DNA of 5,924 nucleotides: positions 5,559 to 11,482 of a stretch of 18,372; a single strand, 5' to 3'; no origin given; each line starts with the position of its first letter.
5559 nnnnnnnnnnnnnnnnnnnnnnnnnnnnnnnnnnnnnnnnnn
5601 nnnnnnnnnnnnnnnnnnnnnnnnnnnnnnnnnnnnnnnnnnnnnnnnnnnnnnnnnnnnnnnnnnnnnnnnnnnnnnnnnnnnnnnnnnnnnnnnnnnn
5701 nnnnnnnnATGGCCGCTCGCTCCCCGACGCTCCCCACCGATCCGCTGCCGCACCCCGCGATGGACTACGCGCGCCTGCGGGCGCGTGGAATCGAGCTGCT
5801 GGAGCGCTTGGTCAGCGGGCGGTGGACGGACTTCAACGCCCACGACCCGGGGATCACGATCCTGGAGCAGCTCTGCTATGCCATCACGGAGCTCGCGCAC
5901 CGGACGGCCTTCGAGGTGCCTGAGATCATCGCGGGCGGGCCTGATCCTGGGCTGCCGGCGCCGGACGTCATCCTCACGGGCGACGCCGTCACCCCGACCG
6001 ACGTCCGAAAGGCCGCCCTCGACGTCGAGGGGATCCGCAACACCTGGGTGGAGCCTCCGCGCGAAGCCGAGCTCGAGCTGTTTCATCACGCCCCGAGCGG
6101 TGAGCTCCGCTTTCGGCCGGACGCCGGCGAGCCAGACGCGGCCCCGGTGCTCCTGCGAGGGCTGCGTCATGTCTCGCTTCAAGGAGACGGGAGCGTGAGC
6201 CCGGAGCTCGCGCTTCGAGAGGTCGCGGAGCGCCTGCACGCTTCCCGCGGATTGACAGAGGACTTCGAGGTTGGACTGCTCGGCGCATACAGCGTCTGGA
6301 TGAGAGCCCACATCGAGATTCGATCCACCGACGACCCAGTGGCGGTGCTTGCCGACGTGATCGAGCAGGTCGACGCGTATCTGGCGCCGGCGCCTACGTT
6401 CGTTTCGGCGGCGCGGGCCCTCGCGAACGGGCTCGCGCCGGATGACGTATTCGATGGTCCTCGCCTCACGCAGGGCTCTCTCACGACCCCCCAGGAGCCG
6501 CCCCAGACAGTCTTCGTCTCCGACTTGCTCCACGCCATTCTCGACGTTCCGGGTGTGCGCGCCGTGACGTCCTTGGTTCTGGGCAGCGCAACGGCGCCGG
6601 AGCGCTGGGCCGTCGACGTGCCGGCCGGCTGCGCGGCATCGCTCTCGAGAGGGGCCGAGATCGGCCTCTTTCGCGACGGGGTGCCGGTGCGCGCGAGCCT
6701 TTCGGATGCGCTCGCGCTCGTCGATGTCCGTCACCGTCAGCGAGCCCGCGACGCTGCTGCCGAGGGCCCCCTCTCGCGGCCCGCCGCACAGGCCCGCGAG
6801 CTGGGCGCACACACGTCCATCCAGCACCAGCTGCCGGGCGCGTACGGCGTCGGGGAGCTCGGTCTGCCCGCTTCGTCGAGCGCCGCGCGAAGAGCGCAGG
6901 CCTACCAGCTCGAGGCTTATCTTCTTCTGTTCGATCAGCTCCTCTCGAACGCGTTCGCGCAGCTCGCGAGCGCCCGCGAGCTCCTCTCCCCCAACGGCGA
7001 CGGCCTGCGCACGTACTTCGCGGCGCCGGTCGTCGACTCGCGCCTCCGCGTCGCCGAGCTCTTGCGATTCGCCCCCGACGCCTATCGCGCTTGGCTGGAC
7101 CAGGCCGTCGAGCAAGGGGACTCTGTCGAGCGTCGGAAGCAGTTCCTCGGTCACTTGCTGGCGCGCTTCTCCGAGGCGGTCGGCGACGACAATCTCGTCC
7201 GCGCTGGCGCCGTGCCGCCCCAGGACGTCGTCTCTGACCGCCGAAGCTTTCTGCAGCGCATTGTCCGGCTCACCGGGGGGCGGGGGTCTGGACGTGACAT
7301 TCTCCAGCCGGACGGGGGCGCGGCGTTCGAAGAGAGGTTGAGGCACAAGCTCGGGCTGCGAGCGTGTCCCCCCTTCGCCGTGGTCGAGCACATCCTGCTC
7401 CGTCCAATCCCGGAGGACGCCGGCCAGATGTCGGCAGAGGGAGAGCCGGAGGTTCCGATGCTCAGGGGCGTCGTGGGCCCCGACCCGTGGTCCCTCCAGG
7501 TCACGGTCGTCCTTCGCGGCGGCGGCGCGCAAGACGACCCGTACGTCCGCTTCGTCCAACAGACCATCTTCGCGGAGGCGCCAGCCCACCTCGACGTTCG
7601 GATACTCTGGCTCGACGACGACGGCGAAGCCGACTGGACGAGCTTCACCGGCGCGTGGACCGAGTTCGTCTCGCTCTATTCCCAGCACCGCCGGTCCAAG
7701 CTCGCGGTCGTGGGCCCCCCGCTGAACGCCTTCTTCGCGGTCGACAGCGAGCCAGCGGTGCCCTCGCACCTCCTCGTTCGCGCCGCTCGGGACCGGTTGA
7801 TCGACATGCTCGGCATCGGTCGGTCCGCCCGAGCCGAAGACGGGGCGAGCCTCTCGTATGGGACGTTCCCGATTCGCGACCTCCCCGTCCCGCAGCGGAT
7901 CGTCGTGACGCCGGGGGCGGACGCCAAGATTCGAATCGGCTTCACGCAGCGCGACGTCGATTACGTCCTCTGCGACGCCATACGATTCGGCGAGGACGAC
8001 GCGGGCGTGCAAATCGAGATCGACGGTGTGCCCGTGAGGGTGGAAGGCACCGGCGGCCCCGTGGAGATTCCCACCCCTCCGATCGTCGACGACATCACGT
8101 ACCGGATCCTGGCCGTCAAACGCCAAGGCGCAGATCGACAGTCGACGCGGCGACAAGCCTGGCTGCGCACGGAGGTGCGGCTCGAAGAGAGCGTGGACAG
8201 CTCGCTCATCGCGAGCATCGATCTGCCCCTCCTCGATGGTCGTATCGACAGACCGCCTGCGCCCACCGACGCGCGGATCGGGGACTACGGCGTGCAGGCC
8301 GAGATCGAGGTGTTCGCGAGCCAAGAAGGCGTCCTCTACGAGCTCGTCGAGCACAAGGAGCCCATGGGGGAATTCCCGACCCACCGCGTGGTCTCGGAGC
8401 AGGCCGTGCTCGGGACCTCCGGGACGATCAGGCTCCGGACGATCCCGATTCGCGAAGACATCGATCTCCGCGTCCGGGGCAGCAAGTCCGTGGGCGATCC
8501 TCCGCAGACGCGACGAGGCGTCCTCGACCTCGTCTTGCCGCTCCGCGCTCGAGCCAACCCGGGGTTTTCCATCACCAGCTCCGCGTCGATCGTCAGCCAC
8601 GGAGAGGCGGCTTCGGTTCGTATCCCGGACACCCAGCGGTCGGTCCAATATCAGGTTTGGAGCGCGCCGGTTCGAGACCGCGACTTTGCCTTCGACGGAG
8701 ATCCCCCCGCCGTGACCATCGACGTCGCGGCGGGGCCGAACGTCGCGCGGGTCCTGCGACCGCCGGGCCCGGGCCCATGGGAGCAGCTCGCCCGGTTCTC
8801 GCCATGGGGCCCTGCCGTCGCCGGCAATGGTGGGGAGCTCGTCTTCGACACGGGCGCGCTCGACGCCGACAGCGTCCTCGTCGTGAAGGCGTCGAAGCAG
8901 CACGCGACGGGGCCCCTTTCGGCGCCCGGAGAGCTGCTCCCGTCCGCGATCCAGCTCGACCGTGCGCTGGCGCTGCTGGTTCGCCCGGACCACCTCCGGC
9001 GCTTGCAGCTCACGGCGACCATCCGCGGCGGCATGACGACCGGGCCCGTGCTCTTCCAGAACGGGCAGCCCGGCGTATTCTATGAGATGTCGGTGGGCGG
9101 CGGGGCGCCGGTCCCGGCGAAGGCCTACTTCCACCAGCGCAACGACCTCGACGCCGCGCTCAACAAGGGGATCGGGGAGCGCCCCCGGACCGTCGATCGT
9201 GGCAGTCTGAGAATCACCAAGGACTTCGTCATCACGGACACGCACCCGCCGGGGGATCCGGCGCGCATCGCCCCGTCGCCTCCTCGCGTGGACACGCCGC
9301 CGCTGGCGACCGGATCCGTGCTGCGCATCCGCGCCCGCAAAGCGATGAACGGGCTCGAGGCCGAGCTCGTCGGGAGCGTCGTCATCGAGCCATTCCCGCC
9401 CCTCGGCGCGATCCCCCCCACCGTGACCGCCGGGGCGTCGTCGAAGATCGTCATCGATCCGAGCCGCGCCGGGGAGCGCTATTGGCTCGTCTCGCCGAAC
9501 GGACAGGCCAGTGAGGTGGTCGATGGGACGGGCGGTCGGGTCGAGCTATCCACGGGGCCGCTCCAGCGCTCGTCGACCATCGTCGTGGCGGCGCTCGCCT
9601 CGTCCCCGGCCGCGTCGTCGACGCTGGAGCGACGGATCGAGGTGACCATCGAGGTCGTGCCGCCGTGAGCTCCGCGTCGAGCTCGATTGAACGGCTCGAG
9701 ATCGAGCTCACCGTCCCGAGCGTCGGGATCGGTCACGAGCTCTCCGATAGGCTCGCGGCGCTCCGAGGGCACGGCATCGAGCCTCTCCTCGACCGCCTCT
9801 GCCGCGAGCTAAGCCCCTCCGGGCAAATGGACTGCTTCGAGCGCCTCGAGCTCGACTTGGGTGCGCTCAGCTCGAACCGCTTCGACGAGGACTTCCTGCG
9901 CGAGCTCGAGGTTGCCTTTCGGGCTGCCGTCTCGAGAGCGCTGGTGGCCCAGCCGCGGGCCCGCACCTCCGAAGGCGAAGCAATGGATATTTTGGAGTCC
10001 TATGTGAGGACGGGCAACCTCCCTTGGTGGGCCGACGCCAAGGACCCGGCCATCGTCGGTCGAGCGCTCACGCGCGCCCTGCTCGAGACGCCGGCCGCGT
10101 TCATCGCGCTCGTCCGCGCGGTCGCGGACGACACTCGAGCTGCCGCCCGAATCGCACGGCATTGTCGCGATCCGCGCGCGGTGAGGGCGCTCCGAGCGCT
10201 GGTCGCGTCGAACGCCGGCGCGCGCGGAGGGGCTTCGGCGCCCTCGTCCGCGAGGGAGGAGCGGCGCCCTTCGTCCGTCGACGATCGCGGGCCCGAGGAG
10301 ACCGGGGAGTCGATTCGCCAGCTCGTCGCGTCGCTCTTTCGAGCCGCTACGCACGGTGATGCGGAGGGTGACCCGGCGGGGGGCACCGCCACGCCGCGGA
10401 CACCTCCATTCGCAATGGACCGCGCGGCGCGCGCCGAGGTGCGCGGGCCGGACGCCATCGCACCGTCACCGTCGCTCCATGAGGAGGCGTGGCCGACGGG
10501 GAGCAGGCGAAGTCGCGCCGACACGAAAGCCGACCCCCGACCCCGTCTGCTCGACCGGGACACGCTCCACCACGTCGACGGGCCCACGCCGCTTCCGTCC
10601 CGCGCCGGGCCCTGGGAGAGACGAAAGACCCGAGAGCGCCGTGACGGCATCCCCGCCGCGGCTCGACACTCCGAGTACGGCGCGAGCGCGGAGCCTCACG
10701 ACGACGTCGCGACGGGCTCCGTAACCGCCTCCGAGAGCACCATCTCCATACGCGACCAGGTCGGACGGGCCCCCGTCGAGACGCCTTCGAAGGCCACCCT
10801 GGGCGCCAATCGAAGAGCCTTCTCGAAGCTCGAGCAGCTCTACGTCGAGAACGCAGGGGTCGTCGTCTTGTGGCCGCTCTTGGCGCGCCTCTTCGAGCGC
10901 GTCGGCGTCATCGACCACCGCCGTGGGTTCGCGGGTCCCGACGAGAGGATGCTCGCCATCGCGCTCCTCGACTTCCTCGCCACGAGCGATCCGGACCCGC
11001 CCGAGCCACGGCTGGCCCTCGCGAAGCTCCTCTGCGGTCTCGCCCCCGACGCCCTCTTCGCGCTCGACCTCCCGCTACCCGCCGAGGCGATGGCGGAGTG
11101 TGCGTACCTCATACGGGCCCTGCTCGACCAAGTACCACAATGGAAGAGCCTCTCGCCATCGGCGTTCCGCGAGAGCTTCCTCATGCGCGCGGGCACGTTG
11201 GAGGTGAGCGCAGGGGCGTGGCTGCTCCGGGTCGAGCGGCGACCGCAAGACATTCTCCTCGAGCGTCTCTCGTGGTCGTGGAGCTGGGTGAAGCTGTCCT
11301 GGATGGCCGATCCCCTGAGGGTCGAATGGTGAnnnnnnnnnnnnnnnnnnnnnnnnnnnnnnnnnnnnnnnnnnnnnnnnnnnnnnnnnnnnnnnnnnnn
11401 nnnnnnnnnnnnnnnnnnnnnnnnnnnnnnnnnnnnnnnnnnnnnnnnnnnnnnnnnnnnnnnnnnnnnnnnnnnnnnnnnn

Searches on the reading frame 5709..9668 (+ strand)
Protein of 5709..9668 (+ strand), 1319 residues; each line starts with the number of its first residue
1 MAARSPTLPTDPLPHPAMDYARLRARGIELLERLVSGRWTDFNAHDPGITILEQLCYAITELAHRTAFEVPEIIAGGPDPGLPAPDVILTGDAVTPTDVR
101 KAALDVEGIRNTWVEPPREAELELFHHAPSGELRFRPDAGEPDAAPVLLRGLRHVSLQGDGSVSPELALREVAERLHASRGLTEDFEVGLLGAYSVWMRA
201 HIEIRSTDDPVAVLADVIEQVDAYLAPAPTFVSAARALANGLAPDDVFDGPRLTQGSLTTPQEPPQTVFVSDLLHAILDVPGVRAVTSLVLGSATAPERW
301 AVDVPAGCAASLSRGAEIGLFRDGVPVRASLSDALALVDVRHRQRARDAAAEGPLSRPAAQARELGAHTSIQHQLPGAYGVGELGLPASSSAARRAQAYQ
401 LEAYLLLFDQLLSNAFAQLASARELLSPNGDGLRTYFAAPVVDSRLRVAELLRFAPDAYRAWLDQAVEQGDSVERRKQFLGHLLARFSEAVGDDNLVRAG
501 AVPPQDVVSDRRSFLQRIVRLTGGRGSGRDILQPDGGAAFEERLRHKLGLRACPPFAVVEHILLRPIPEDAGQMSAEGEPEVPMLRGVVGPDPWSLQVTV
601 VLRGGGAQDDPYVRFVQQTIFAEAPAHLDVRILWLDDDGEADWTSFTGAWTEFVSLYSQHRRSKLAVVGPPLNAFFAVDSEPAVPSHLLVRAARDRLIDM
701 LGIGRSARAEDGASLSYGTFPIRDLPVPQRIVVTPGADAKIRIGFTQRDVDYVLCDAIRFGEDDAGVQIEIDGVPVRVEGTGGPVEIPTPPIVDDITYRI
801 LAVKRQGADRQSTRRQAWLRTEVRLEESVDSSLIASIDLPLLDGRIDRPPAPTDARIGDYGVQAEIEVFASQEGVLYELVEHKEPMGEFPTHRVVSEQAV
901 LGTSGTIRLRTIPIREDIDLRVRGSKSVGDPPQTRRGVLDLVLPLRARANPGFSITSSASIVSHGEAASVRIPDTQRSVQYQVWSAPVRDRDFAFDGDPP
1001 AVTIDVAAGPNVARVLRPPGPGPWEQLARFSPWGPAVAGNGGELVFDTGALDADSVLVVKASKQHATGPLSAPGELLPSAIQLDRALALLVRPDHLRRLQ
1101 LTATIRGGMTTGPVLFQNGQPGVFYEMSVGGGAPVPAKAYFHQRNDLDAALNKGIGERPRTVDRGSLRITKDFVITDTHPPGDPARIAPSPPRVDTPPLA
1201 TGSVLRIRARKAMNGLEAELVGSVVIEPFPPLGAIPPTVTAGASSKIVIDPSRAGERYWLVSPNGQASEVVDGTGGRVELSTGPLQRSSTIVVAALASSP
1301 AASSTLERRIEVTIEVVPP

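Call 6: search_protein_families(library=pfam, proteins=[window:5709-9668:+], max_evalue=0.01)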
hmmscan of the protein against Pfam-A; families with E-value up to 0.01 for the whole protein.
window:5709-9668:+ (1319 aa): 0 families

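Call 9: search_protein_families(library=ncbifam, proteins=[window:5709-9668:+], max_evalue=0.01)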
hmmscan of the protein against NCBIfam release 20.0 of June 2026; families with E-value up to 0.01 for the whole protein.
window:5709-9668:+ (1319 aa): 0 families

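Call 10: search_protein_families(library=phrogs, proteins=[window:5709-9668:+], max_evalue=0.01)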
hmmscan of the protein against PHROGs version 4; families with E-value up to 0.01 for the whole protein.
window:5709-9668:+ (1319 aa): 0 families

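Call 65: search_solved_structures(query=window:5709-9665:+, max_evalue=0.01)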
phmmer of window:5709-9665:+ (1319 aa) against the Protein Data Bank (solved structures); distinct sequences matched with E-value up to 0.01: 7.
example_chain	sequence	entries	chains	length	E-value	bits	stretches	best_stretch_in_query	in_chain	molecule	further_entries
7aeb_A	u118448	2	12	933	3.1e-62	213.8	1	7-532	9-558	baseplate protein (Algo12)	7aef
9wsz_A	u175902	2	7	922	1.9e-61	211.2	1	18-532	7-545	Baseplate protein Alg12 | The baseplate protein Alg12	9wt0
7b5h_AD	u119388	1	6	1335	2.1e-60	207.7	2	15-498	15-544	All3315 protein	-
9rce_B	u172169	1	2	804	1.5e-30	108.8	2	310-550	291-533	SalCis12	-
6rao_J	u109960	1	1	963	5.7e-16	60.5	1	30-426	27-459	Afp12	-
9qgl_a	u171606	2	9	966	5.1e-15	57.3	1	27-588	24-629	Baseplate protein J-like domain-containing protein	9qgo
6j0n_P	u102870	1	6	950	3.3e-12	48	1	24-433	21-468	Pvc12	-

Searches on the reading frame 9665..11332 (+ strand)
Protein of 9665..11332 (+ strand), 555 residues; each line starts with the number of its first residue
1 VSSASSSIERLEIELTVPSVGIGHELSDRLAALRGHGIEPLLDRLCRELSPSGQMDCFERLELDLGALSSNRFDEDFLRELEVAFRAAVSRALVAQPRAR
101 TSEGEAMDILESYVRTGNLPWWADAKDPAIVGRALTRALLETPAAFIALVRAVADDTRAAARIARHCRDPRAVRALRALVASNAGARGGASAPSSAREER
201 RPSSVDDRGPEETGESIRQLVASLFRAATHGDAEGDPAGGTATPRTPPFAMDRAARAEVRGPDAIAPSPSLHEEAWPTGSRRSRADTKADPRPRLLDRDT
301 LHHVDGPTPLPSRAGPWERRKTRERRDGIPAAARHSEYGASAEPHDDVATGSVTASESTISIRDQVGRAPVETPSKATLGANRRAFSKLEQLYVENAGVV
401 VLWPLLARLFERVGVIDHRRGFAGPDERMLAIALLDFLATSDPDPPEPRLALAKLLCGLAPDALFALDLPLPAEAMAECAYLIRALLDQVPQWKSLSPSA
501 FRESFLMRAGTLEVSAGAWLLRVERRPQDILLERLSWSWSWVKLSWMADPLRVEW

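Call 6: search_protein_families(library=pfam, proteins=[window:9665-11332:+], max_evalue=0.01)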
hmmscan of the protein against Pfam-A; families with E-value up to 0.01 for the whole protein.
window:9665-11332:+ (555 aa): 1 family
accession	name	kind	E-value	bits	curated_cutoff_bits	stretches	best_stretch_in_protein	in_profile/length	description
PF19268.4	CIS_TMP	-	2.6e-78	264.8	27.8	1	8-555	4-463/463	Contractile injection system tape measure protein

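Call 15: find_related_loci(query=window:9665-11329:+, collection=genome_contigs, flank=10000)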
Query window:9665-11329:+ (555 aa) in genome_contigs; peptide patterns used: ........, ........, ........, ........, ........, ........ (x = any residue, [..] = any of these).
297 stretches matched a pattern, but none encodes a relative of the query by tblastn (E <= 1e-3).
